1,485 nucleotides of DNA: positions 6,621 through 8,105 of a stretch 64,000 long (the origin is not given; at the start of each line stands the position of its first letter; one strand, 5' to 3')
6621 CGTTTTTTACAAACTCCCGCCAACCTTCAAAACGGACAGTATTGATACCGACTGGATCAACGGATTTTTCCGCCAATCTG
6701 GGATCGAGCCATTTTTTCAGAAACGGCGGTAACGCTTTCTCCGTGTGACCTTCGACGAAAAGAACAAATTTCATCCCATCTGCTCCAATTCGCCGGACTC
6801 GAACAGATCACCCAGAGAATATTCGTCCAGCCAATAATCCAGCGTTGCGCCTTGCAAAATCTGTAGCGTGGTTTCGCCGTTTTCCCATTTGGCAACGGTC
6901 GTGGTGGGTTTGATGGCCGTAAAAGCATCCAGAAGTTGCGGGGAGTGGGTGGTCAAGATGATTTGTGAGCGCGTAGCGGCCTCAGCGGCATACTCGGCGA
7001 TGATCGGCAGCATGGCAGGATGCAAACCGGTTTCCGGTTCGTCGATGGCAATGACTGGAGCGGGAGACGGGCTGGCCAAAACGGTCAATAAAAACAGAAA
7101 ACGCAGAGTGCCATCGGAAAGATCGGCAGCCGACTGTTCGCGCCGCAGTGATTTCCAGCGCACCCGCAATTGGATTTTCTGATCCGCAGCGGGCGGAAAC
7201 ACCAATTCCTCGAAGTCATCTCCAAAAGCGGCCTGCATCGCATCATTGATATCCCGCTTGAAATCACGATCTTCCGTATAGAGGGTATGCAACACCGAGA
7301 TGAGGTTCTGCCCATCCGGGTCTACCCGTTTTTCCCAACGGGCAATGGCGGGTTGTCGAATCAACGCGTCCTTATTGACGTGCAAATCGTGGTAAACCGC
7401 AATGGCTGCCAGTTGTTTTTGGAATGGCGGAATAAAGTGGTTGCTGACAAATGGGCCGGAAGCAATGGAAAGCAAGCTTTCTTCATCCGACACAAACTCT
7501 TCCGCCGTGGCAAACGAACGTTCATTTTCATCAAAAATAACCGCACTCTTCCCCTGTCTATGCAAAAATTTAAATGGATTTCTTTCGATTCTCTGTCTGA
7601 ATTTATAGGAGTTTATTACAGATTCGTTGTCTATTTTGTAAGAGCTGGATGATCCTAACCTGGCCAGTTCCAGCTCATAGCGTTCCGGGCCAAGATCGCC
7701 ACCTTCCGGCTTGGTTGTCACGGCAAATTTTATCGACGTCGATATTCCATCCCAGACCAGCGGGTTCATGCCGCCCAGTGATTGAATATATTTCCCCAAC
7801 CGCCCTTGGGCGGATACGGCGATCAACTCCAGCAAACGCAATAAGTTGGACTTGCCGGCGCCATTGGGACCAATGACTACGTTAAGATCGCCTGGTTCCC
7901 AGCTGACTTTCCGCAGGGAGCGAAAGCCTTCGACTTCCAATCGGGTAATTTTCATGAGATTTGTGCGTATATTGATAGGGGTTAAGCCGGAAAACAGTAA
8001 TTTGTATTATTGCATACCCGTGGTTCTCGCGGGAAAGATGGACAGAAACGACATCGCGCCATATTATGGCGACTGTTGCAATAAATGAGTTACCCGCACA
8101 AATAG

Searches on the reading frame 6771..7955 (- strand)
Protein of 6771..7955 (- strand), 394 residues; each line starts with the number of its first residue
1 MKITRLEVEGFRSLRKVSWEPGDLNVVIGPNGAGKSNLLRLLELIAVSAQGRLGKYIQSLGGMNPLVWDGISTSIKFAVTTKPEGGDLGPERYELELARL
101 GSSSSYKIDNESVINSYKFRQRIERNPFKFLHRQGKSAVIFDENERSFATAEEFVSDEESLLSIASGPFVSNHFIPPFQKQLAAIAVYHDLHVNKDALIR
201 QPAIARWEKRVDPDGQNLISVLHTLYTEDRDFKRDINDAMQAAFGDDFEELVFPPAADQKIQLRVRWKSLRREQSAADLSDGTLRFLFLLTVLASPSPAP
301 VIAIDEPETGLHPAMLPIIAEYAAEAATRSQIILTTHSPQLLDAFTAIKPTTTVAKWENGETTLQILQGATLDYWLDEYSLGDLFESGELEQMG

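Call 55: search_protein_families(library=pfam, proteins=[window:6771-7955:-], max_evalue=0.001)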
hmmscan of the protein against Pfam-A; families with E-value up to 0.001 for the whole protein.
window:6771-7955:- (394 aa): 6 families
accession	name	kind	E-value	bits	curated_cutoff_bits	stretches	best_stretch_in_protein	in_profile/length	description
PF13304.12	AAA_21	-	1.7e-35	124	27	1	24-343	1-304/304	AAA domain, putative AbiEii toxin, Type IV TA system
PF13175.12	AAA_15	-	1.2e-20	75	32.1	2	1-47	1-48/374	AAA ATPase domain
PF02463.25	SMC_N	-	9.5e-13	48.5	40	1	3-39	2-41/220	RecF/RecN/SMC N terminal domain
PF11398.14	DUF2813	-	2.2e-10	40.9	21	1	1-45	1-45/372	Protein of unknown function (DUF2813)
PF13476.12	AAA_23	-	1.6e-05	26.1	27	1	5-58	1-55/201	AAA domain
PF00005.33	ABC_tran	-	5.1e-05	24.3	25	1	18-53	7-42/137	ABC transporter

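Call 56: search_protein_families(library=padloc, proteins=[window:6771-7955:-], max_evalue=0.001)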
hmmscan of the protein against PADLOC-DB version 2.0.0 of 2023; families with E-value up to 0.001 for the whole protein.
window:6771-7955:- (394 aa): 119 families (the best 25 are shown)
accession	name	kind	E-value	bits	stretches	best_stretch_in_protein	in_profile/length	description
PDLC04177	HEC-01A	-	3.7e-64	215.2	1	22-390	26-388/393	-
PDLC04175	HEC-01A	-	2.7e-63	212.2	1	2-388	5-356/363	-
PDLC04178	HEC-01A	-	3.4e-50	169.2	1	2-391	8-381/399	-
PDLC04183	HEC-01A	-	1.2e-43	147.7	1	2-346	4-352/402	-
PDLC04182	HEC-01A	-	3e-42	143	1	2-363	3-371/406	-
PDLC02980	AriA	-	2.1e-34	117.9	1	24-343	1-304/304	-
PDLC04135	mad3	-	2.8e-31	107.4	1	2-344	1-329/374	mads_3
PDLC04184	HEC-01A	-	5.2e-30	102.9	2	197-348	229-397/464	-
PDLC04174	HEC-01A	-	1.5e-29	101.1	1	183-386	50-254/264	-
PDLC04180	HEC-01A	-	3.1e-29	100.3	1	1-367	1-346/382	-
PDLC04176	HEC-01A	-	1.4e-28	98.4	1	1-387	1-367/371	-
PDLC04391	PDC-M07A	-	6.7e-28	95.8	1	4-392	3-403/412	-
PDLC04392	PDC-M07A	-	1.3e-26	91.7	2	198-388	205-401/432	-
PDLC04144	HEC-01B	-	3.8e-26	90.1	1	1-365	1-362/395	-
PDLC04393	PDC-M07A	-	5.4e-26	89.5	2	208-350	216-361/435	-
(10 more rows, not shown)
